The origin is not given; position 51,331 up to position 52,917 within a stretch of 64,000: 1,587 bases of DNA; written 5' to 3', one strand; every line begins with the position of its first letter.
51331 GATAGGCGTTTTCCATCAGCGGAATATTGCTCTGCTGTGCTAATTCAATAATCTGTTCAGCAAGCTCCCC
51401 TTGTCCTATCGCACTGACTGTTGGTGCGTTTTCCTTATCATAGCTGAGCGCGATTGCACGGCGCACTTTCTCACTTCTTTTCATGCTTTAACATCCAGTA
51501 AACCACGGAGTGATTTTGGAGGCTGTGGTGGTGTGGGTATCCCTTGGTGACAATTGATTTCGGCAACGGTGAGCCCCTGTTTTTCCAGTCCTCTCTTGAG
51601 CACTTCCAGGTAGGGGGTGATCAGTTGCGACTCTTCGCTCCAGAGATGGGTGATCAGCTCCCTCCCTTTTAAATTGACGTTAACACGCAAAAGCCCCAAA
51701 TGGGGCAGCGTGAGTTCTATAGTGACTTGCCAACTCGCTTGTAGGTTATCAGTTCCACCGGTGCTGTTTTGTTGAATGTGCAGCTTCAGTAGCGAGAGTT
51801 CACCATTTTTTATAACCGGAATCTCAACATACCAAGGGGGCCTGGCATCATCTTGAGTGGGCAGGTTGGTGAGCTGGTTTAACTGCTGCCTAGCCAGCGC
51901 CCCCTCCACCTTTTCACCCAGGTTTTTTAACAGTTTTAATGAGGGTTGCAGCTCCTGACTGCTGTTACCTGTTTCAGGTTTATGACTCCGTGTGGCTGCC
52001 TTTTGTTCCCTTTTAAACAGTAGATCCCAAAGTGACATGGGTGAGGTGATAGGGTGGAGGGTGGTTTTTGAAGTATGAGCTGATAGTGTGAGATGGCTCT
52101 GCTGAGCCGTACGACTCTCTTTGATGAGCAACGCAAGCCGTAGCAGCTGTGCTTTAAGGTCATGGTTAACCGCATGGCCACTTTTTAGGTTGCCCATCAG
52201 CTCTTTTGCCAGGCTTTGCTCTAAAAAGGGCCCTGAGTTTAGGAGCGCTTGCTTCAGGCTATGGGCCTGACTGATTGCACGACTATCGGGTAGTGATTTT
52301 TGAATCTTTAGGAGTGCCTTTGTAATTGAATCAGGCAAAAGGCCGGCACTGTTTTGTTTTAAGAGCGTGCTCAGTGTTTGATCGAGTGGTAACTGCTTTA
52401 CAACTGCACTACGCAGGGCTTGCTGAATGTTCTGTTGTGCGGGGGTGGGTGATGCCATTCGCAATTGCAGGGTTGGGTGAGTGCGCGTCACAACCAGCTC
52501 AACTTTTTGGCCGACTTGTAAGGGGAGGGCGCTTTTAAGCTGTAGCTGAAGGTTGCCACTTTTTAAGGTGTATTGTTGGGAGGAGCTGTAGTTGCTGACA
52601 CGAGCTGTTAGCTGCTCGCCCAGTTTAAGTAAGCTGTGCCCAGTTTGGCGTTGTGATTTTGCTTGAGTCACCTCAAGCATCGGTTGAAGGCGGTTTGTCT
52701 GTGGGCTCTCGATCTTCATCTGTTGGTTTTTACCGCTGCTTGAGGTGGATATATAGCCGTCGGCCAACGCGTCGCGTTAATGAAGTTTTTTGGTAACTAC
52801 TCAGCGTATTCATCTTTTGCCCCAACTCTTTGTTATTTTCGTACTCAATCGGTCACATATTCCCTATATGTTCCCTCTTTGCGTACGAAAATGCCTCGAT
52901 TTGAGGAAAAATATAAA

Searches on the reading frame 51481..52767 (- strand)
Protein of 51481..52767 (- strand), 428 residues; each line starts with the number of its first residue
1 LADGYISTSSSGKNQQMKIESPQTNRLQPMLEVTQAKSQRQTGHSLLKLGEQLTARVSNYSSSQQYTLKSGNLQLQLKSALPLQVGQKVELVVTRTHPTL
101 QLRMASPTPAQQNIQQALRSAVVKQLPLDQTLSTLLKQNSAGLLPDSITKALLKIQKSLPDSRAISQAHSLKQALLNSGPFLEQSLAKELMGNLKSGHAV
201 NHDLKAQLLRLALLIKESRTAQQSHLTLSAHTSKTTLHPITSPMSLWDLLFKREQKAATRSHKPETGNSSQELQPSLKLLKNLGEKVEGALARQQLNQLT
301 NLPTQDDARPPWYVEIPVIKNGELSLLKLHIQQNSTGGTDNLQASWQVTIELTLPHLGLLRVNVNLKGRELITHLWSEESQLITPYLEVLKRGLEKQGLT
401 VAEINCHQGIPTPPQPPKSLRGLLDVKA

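Call 13: search_protein_families(library=pfam, proteins=[window:51481-52767:-])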
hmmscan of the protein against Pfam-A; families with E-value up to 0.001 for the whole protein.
window:51481-52767:- (428 aa): 1 family
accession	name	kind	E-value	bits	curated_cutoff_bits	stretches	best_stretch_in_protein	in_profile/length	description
PF02120.21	Flg_hook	-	5.6e-12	45.7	29.8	1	341-412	8-82/85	Flagellar hook-length control protein FliK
